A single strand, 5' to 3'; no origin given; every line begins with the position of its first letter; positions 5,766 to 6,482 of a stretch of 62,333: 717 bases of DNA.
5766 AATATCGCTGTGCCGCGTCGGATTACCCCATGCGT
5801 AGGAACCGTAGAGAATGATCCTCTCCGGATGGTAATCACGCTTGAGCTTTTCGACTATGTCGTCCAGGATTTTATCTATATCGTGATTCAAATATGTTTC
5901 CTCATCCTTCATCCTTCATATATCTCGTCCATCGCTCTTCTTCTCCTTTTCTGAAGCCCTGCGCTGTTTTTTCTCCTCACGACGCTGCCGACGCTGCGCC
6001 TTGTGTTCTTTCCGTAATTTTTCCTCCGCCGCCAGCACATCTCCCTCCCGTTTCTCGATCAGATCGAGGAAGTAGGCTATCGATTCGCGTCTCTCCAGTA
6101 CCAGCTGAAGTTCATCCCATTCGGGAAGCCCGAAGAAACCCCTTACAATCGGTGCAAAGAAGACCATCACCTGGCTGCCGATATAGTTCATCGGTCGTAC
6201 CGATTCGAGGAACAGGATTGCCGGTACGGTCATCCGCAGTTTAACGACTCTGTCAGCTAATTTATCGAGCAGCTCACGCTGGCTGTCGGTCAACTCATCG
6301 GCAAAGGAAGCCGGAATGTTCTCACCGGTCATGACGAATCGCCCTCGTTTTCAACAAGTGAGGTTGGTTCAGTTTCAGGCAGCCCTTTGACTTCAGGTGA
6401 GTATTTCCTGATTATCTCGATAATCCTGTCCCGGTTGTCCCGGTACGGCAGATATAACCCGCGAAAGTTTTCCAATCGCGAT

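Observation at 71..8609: Eight co-directional genes form a conflict-type islet: caspase-FGE, 2TM/small/MNT/HEPN cassette, RecQ-PRTase/DprA pair, GlmL-like ATPase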

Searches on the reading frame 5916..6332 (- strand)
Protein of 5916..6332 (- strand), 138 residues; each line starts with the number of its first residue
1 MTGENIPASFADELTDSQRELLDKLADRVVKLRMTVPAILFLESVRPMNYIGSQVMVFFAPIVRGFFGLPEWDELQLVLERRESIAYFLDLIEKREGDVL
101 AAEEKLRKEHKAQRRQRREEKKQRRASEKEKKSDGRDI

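Call 3: search_protein_families(library=pfam, proteins=[window:5916-6332:-], max_evalue=0.01)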
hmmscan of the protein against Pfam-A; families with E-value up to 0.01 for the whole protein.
window:5916-6332:- (138 aa): 0 families

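Call 4: search_protein_families(library=padloc, proteins=[window:5916-6332:-], max_evalue=0.01)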
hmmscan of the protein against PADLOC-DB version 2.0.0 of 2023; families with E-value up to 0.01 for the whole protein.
window:5916-6332:- (138 aa): 0 families

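Call 5: search_protein_families(library=ncbifam, proteins=[window:5916-6332:-], max_evalue=0.01)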
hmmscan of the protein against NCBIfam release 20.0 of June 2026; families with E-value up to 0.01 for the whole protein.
window:5916-6332:- (138 aa): 0 families

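Call 11: find_encoding_contigs(protein=window:5916-6332:-, flank=10000, max_places=10)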
Protein window:5916-6332:- (138 aa): 1 contig read that carries it; 1 place shown.
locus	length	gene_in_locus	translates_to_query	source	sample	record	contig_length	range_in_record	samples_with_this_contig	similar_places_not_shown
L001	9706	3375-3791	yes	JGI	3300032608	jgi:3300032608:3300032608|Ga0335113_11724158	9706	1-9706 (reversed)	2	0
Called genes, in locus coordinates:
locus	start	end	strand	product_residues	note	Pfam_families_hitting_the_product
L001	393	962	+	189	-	PF01464:SLT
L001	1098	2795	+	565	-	PF00656:Peptidase_C14, PF03781:FGE-sulfatase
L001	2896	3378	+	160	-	-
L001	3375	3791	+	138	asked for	-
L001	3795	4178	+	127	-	PF01909:NTP_transf_2, PF18765:Polbeta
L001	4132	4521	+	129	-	PF05168:HEPN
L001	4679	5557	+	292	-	PF04851:ResIII, PF00270:DEAD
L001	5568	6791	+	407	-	PF00271:Helicase_C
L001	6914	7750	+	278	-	PF02481:DNA_processg_A, PF18306:LDcluster4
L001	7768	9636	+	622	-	PF01968:Hydantoinase_A (faint), PF13941:MutL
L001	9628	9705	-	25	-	?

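Call 49: search_protein_families(library=pfam, proteins=[window:5916-6332:-], max_evalue=10)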
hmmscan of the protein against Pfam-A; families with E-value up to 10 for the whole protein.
window:5916-6332:- (138 aa): 0 families

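Call 52: find_related_loci(query=A2, collection=metagenome_contigs, flank=9000)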
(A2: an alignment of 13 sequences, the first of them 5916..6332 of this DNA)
Query A2 (138 aa) in metagenome_contigs; peptide patterns used: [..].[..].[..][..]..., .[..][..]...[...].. (x = any residue, [..] = any of these).
600 stretches matched a pattern (row limit reached: there are more); 523 encode a relative of the query (tblastn E <= 1e-3); the best 80 are kept; 80 distinct loci.
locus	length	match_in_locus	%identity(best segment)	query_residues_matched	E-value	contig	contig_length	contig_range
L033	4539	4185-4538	72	5-122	8e-57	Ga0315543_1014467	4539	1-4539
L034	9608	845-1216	69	7-130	6e-55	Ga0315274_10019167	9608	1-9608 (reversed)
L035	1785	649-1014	69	1-122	8e-56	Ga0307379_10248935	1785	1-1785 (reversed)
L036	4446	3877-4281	72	1-135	3e-54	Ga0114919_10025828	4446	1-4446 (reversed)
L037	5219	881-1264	69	5-132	8e-54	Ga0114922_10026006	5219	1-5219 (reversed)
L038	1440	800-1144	69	8-122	2e-53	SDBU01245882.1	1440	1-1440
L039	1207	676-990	76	1-106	2e-53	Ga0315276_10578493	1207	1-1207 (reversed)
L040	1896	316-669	65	7-131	2e-51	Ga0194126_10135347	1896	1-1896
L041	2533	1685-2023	68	1-114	7e-50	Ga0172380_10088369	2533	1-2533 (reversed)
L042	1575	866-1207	65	9-122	3e-49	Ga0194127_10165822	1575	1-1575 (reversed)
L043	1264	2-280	74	14-106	2e-46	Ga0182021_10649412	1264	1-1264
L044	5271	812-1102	71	10-106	9e-44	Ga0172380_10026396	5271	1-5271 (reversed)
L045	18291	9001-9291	69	10-106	8e-44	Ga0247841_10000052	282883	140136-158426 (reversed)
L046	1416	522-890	59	1-123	4e-44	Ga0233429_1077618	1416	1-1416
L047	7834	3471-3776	64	8-109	4e-42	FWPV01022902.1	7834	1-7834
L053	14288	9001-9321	50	8-114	6e-34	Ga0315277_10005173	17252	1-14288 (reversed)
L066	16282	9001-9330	44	12-121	1e-27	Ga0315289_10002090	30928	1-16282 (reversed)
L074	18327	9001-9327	44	13-121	9e-27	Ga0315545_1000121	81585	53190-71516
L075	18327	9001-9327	43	13-121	9e-27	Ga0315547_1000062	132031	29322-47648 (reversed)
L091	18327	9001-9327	42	13-121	1e-25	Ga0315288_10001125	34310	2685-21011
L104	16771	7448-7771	44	14-121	3e-25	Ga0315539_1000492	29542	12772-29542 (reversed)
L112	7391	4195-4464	51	11-100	5e-25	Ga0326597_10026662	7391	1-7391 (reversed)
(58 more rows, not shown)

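Call 55: search_protein_families(library=pfam, proteins=[L074:9392-10030:+, L066:10442-11167:+, L091:11241-11666:+, L074:10163-10753:+, L075:10305-11027:+, L104:7932-8726:-, L053:9372-10670:+, L053:10751-11926:+, L112:4619-5227:+, L112:5319-5888:+], max_evalue=0.01)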
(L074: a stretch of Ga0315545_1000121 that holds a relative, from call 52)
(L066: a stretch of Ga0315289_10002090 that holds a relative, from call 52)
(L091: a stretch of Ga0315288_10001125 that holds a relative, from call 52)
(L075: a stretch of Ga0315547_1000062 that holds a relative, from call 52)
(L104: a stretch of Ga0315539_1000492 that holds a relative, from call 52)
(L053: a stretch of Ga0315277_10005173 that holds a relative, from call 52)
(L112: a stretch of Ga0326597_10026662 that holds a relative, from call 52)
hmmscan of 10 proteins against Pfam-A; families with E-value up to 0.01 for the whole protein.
L074:9392-10030:+ (212 aa): 1 family
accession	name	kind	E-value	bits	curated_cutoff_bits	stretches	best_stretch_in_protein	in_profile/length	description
PF01965.30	DJ-1_PfpI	-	1.6e-39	135.9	26.6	1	45-208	1-164/165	DJ-1/PfpI family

L066:10442-11167:+ (241 aa): 3 families
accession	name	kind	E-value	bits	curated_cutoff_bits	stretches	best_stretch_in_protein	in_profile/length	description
PF01471.23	PG_binding_1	-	3.4e-22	78.8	23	1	8-64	1-57/57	Putative peptidoglycan binding domain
PF13539.11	Peptidase_M15_4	-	3.6e-16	59.9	25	1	179-237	2-70/70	D-alanyl-D-alanine carboxypeptidase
PF09374.15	PG_binding_3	-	6.4e-08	33.1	24.6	1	12-42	3-32/76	Predicted Peptidoglycan domain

L091:11241-11666:+ (141 aa): 2 families
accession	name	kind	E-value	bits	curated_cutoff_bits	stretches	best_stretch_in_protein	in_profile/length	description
PF18765.7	Polbeta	-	1.4e-08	35.2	26.9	1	24-98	13-91/93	Polymerase beta, Nucleotidyltransferase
PF01909.29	NTP_transf_2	-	4.9e-08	33.7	21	1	20-87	9-82/93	Nucleotidyltransferase domain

L074:10163-10753:+ (196 aa): 1 family
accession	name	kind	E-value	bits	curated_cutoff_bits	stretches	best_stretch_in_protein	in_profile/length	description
PF01797.21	Y1_Tnp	-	1.4e-07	32.1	23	1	20-102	13-90/121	Transposase IS200 like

L075:10305-11027:+ (240 aa): 1 family
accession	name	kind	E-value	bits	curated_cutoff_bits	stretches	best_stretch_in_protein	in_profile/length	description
PF14279.12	HNH_5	-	0.0016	18.7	27.5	1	13-58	1-51/56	HNH endonuclease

L104:7932-8726:- (264 aa): 0 families

L053:9372-10670:+ (432 aa): 2 families
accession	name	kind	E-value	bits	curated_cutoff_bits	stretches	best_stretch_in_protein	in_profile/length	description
PF01979.26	Amidohydro_1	-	2e-74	251.3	25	1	50-408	1-345/345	Amidohydrolase family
PF07969.17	Amidohydro_3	-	2.4e-25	90.4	29.7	2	270-409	356-472/472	Amidohydrolase family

L053:10751-11926:+ (391 aa): 0 families

L112:4619-5227:+ (202 aa): 1 family
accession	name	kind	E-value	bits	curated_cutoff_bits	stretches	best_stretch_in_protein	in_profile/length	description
PF13505.12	OMP_b-brl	-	2.3e-06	28.3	28.7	1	7-176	3-158/175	Outer membrane protein beta-barrel domain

L112:5319-5888:+ (189 aa): 2 families
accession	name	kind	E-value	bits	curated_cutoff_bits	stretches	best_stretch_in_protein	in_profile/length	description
PF04191.18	PEMT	-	2e-10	41.5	25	1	63-163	3-104/105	Phospholipid methyltransferase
PF04140.19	ICMT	-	0.0046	17.8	24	1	90-144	25-80/95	Isoprenylcysteine carboxyl methyltransferase (ICMT) family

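Call 56: search_protein_families(library=padloc, proteins=[L074:9392-10030:+, L066:10442-11167:+, L091:11241-11666:+, L074:10163-10753:+, L075:10305-11027:+, L104:7932-8726:-, L053:9372-10670:+, L053:10751-11926:+, L112:4619-5227:+, L112:5319-5888:+], max_evalue=0.001)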
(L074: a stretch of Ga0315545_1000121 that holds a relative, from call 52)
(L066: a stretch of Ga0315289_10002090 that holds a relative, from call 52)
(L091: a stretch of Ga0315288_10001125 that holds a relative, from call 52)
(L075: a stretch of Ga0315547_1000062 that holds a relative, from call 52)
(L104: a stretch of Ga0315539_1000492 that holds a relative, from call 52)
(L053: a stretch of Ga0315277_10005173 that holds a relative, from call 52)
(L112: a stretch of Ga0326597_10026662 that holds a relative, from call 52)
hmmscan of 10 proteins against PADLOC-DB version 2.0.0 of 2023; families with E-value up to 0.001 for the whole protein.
L074:9392-10030:+ (212 aa): 0 families

L066:10442-11167:+ (241 aa): 0 families

L091:11241-11666:+ (141 aa): 5 families
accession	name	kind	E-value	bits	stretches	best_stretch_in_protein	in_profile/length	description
PDLC04906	PDC-S09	-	4.1e-11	41.1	1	4-91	3-95/98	-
PDLC04904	PDC-S09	-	8.1e-10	36.8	1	5-91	6-95/104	-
PDLC04902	PDC-S09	-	9.6e-10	36.7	1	8-93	5-94/97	-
PDLC04905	PDC-S09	-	2.3e-09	35.5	1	7-97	4-101/101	-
PDLC04903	PDC-S09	-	0.00077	17.7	0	8-48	10-50/108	-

L074:10163-10753:+ (196 aa): 0 families

L075:10305-11027:+ (240 aa): 0 families

L104:7932-8726:- (264 aa): 0 families

L053:9372-10670:+ (432 aa): 0 families

L053:10751-11926:+ (391 aa): 1 family
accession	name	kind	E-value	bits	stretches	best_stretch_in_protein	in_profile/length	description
PDLC00733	Effector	-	7.5e-09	32.9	1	44-96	291-341/388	TIR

L112:4619-5227:+ (202 aa): 0 families

L112:5319-5888:+ (189 aa): 0 families

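Call 73: predict_structure(protein=window:5916-6332:-)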
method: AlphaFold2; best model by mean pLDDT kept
length: 138 residues; sequences in the alignment: 1
mean_pLDDT: 61.8   pTM: 0.38
mean pLDDT of the five models: 61.8, 58.2, 55.1, 55.1, 52.3
residues with pLDDT >= 90: 17; 70-90: 28; 50-70: 47; < 50: 46
segments of 3 or more residues with pLDDT < 50: 1-7, 37-61, 63-69, 72-77
pLDDT, mean of each block of 10 residues (from residue 1): 45 67 68 53 32 38 47 50 59 69 80 94 93 74
secondary structure, 60 per line:
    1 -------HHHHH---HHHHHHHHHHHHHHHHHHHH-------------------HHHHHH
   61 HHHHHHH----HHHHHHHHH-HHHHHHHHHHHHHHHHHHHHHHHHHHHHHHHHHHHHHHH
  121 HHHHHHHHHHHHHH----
elements in order: H8-12 H16-35 H55-67 H72-80 H82-134

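Call 77: search_protein_families(library=pfam, proteins=[L045:10573-14883:+, L045:14790-15668:+, L045:15861-18191:-], max_evalue=0.001)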
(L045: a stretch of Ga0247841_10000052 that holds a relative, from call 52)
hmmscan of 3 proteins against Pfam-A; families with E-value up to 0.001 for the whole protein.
L045:10573-14883:+ (1436 aa): 5 families
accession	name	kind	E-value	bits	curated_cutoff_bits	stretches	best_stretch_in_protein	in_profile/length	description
PF13229.12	Beta_helix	-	1e-26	93.9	25.9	3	97-247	21-156/158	Right handed beta helix region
PF17161.10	DUF5123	-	4.1e-11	44.5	35.1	0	864-957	16-111/113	Domain of unknown function (DUF5123)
PF07602.17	DUF1565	-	1.8e-08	34.4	20.3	0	41-205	18-204/257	Protein of unknown function (DUF1565)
PF02415.23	Chlam_PMP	-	8.7e-08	32.1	20.6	0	825-842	1-18/19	Chlamydia polymorphic membrane protein (Chlamydia_PMP) repeat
PF18962.6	Por_Secre_tail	-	3.1e-07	31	27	1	1358-1433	2-74/75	Secretion system C-terminal sorting domain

L045:14790-15668:+ (292 aa): 4 families
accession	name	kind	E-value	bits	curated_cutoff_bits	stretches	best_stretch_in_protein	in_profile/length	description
PF08241.18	Methyltransf_11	-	5.9e-13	49.7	21.2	1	100-193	1-92/95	Methyltransferase domain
PF13649.12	Methyltransf_25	-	7.5e-12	46.2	27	1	99-191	1-96/97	Methyltransferase domain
PF13847.12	Methyltransf_31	-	5.8e-11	42.7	27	1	96-210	4-123/145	Methyltransferase domain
PF08242.18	Methyltransf_12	-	4.2e-06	27.8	30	1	103-193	4-97/98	Methyltransferase domain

L045:15861-18191:- (776 aa): 6 families
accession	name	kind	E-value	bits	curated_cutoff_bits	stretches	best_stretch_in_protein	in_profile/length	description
PF02518.31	HATPase_c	-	2.2e-22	80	26.4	1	665-774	2-110/111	Histidine kinase-, DNA gyrase B-, and HSP90-like ATPase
PF17820.7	PDZ_6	-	1.3e-05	25.2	27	1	11-46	1-36/54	PDZ domain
PF13180.12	PDZ_2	-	2e-05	25.2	27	1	4-74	8-78/80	PDZ domain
PF13492.12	GAF_3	-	4.6e-05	24.3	27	1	409-526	11-129/129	GAF domain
PF00512.31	HisKA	-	0.00011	22.6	26.9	1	544-608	4-62/66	His Kinase A (phospho-acceptor) domain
PF00595.29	PDZ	-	0.00061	20.6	23.2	1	9-47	26-64/81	PDZ domain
